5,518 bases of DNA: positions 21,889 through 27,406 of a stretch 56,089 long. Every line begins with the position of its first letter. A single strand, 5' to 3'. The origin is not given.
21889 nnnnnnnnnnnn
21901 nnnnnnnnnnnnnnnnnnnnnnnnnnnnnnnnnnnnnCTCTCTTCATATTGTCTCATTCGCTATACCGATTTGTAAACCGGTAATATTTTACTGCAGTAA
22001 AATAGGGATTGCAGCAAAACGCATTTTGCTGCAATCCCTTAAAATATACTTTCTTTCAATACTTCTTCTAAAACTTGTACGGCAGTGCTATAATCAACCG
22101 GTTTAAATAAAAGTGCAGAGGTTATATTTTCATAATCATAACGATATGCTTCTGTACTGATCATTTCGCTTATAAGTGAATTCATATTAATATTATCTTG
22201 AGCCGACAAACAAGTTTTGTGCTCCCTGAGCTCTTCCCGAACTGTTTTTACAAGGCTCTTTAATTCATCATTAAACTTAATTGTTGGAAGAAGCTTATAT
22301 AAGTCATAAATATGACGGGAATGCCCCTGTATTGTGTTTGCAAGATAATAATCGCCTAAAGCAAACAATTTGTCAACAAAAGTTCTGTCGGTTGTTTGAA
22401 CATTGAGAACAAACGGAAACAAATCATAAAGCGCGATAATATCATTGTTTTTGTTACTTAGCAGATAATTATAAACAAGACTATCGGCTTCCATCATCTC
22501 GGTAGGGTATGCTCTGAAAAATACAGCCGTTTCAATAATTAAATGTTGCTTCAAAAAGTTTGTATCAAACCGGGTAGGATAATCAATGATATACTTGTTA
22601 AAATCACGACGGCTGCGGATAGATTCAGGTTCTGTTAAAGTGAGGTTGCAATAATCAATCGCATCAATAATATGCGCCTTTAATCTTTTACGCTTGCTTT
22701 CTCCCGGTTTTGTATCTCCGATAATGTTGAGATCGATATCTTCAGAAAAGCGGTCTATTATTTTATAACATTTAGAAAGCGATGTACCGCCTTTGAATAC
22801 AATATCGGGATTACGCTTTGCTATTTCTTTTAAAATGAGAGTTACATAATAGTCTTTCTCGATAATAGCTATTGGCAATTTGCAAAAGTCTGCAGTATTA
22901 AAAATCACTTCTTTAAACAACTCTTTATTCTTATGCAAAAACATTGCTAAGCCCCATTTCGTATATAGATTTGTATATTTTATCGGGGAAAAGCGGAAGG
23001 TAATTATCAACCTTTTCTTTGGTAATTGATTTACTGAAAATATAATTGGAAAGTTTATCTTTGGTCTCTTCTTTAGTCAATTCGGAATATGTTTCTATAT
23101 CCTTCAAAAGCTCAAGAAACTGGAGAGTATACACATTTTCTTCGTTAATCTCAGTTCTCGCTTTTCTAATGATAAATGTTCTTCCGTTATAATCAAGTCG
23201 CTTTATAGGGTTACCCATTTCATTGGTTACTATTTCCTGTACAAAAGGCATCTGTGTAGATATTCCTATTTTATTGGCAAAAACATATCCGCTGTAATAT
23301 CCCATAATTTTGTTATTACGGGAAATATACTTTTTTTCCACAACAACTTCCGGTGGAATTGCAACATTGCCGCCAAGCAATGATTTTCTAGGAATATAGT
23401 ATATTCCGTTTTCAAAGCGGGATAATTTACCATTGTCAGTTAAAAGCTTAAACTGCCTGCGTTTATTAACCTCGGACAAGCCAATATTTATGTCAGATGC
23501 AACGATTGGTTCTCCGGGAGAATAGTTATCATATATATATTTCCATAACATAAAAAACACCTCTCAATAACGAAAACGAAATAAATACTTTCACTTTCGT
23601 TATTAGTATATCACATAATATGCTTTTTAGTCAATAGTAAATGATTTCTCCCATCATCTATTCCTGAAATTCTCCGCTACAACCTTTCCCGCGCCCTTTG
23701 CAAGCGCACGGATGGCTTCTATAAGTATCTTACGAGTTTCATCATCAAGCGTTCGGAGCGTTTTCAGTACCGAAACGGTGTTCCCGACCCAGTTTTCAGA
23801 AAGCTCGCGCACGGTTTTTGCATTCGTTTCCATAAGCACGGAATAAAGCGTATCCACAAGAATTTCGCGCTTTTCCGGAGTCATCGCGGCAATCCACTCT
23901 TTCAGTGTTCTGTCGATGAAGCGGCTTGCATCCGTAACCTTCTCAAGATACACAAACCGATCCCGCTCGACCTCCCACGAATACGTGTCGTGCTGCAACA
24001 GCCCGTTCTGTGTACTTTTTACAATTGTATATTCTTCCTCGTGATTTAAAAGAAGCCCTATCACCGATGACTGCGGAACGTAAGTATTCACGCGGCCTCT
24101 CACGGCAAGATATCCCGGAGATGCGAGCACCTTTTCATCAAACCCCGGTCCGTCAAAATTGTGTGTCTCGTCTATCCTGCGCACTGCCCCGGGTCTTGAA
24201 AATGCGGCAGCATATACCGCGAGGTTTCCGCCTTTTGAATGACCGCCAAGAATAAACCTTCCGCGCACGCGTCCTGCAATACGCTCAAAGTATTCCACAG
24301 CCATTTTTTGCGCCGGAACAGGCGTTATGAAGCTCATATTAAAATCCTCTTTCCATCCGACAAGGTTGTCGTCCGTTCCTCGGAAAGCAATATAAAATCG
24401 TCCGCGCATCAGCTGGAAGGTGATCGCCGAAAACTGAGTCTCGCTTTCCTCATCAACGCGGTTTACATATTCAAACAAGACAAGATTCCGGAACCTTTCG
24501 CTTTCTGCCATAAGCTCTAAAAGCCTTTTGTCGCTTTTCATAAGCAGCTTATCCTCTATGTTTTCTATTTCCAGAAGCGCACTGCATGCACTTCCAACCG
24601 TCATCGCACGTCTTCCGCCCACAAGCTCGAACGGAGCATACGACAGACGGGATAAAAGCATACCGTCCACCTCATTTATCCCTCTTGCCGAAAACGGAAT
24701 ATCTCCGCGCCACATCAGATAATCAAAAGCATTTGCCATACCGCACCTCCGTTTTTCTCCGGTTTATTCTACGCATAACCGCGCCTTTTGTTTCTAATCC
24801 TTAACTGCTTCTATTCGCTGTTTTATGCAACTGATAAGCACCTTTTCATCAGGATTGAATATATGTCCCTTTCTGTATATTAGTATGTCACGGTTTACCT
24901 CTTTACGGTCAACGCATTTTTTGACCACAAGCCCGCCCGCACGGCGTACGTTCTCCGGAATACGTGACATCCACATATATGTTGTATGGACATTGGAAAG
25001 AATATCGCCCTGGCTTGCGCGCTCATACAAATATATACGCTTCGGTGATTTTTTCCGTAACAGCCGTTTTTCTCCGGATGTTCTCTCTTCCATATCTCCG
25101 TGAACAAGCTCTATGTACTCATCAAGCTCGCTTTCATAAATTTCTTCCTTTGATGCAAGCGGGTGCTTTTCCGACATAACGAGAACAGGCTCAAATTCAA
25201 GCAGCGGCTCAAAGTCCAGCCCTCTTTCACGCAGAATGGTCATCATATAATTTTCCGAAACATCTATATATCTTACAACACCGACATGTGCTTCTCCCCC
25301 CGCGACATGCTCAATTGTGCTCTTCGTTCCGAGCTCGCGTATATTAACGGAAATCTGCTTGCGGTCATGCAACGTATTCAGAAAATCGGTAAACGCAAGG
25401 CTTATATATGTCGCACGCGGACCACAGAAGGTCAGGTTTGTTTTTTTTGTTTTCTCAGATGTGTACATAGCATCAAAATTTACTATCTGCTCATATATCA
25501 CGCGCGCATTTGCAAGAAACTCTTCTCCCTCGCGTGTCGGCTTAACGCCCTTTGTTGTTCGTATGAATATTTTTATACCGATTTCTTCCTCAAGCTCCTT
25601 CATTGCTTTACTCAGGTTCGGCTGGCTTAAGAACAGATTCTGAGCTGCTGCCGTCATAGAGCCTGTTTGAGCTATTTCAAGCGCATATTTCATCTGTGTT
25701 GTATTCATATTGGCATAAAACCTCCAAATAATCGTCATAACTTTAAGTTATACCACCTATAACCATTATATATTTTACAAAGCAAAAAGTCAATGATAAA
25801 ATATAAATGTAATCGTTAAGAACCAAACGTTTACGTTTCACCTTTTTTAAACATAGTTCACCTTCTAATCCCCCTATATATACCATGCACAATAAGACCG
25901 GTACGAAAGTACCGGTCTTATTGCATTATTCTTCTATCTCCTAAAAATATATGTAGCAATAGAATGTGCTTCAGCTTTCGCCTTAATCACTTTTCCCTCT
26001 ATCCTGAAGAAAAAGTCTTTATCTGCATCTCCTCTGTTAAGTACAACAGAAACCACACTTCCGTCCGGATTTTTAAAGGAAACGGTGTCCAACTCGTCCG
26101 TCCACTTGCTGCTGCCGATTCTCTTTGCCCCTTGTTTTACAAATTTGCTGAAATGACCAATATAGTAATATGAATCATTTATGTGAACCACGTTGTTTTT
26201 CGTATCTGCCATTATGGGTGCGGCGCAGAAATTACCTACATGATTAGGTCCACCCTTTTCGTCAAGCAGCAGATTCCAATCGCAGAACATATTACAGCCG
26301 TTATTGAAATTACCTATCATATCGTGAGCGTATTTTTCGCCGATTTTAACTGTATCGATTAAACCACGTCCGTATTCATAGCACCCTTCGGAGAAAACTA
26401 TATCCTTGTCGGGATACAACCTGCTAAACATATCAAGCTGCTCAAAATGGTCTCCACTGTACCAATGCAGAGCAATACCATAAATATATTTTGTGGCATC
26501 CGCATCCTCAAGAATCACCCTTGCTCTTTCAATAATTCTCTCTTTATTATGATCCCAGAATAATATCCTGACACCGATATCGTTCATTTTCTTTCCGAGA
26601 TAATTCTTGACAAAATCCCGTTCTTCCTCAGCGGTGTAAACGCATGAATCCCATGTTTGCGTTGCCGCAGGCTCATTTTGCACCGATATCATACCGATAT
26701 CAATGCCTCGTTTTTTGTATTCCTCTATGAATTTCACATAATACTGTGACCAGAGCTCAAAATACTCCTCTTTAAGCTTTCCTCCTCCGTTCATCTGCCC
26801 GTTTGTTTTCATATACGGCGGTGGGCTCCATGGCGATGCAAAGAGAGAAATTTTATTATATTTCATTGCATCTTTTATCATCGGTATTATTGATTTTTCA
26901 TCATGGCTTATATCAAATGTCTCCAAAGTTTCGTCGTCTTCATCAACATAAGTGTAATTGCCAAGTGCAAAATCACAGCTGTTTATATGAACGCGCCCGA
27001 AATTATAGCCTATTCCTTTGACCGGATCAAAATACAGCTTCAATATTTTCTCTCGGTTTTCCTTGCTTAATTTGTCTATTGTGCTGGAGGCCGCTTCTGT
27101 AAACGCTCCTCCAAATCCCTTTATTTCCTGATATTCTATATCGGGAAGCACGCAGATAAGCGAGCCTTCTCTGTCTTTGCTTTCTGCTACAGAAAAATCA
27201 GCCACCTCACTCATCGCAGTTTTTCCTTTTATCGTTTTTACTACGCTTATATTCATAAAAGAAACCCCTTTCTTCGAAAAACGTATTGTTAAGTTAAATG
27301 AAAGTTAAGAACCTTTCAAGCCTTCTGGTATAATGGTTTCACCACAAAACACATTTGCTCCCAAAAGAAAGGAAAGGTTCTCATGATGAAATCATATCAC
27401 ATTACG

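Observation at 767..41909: Two diverged paralogous cassettes: secreted accessory protein, giant SLH-anchored lyase, orphan SBP, cytoplasmic glycan-processing enzymes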

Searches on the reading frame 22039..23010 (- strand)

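Call 7: search_protein_families(library=pfam, proteins=[window:22039-23010:-], max_evalue=0.001)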
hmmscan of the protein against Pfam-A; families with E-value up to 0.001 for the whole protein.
window:22039-23010:- (323 aa): 1 family
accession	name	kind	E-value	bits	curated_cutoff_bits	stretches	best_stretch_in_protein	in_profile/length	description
PF08843.17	AbiEii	-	2.1e-27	97.1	22.5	1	64-306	9-229/238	Nucleotidyl transferase AbiEii toxin, Type IV TA system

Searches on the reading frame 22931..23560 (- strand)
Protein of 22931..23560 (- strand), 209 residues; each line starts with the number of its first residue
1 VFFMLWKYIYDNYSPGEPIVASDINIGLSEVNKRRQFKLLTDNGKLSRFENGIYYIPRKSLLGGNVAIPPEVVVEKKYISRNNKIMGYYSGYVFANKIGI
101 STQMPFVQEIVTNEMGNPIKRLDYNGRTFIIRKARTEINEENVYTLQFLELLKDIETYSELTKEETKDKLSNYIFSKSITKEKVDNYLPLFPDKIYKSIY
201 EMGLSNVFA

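Call 7: search_protein_families(library=pfam, proteins=[window:22931-23560:-], max_evalue=0.001)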
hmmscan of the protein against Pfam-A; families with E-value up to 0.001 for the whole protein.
window:22931-23560:- (209 aa): 1 family
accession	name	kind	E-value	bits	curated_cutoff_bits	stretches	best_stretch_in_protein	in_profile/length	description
PF19570.5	DUF6088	-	8.5e-06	26.1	25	1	24-112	21-106/172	Family of unknown function (DUF6088)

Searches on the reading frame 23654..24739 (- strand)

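Call 7: search_protein_families(library=pfam, proteins=[window:23654-24739:-], max_evalue=0.001)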
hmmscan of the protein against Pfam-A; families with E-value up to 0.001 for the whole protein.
window:23654-24739:- (361 aa): 1 family
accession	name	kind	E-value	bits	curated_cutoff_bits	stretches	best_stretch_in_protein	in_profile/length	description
PF11187.14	Mbeg1-like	-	2.7e-86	289.1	21.1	1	77-299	1-223/224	Mbeg1-like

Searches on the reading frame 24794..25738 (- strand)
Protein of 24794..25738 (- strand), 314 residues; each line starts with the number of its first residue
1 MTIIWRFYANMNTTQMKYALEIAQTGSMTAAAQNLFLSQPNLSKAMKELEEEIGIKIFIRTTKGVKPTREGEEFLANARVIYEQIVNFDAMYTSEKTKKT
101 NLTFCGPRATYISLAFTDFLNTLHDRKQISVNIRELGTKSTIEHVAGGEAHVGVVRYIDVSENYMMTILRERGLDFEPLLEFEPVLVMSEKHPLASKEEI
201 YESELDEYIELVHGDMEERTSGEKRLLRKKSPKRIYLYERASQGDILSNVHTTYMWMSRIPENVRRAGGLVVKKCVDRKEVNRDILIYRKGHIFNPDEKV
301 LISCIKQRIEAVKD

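Call 7: search_protein_families(library=pfam, proteins=[window:24794-25738:-], max_evalue=0.001)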
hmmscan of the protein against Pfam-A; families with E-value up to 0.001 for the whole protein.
window:24794-25738:- (314 aa): 2 families
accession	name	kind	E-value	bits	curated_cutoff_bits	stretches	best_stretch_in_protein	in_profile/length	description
PF00126.33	HTH_1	-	7.1e-20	71.2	26.6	1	14-72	2-60/60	Bacterial regulatory helix-turn-helix protein, lysR family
PF03466.25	LysR_substrate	-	2.4e-07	30.8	28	1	126-208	32-104/209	LysR substrate binding domain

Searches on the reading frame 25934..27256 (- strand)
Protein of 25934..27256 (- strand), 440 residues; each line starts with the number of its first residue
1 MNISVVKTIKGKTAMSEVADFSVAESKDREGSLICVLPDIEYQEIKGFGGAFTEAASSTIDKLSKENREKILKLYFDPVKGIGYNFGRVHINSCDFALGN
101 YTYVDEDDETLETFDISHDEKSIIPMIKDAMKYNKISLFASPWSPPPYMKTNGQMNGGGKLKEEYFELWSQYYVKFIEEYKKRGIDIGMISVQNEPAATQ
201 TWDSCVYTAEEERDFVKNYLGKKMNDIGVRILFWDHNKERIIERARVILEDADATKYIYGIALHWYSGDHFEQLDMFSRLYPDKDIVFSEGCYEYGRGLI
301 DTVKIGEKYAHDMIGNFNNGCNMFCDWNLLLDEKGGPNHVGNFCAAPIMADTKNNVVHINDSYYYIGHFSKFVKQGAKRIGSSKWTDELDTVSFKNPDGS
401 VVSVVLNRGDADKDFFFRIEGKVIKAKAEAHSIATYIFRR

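Call 5: search_protein_families(library=pfam, proteins=[window:25934-27256:-], max_evalue=0.01)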
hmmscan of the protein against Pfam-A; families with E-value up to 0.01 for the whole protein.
window:25934-27256:- (440 aa): 3 families
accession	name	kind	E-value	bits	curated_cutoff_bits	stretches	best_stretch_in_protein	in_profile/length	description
PF02055.22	Glyco_hydro_30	-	7.2e-74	249.3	23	1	45-373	1-348/348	Glycosyl hydrolase family 30 TIM-barrel domain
PF17189.10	Glyco_hydro_30C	-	2.8e-16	59.9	22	1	376-436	1-65/65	Glycosyl hydrolase family 30 beta sandwich domain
PF02057.21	Glyco_hydro_59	-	6e-06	26.2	27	1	47-327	3-252/294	Glycosyl hydrolase family 59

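Call 88: search_protein_families(library=ncbifam, proteins=[window:25934-27256:-], max_evalue=0.00001)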
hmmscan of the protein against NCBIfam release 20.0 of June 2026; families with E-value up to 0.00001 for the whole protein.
window:25934-27256:- (440 aa): 2 families
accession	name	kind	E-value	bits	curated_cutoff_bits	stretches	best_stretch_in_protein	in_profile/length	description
NF053856.1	Nd1_6BtaGucnBT3312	equivalog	5.3e-79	266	700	1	16-436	43-481/483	endo-1,6-beta-glucanase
NF052681.1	EndoxylXynCBac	equivalog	2.2e-16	60.1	650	1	128-266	75-208/395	glucuronoarabinoxylan endo-1,4-beta-xylanase XynC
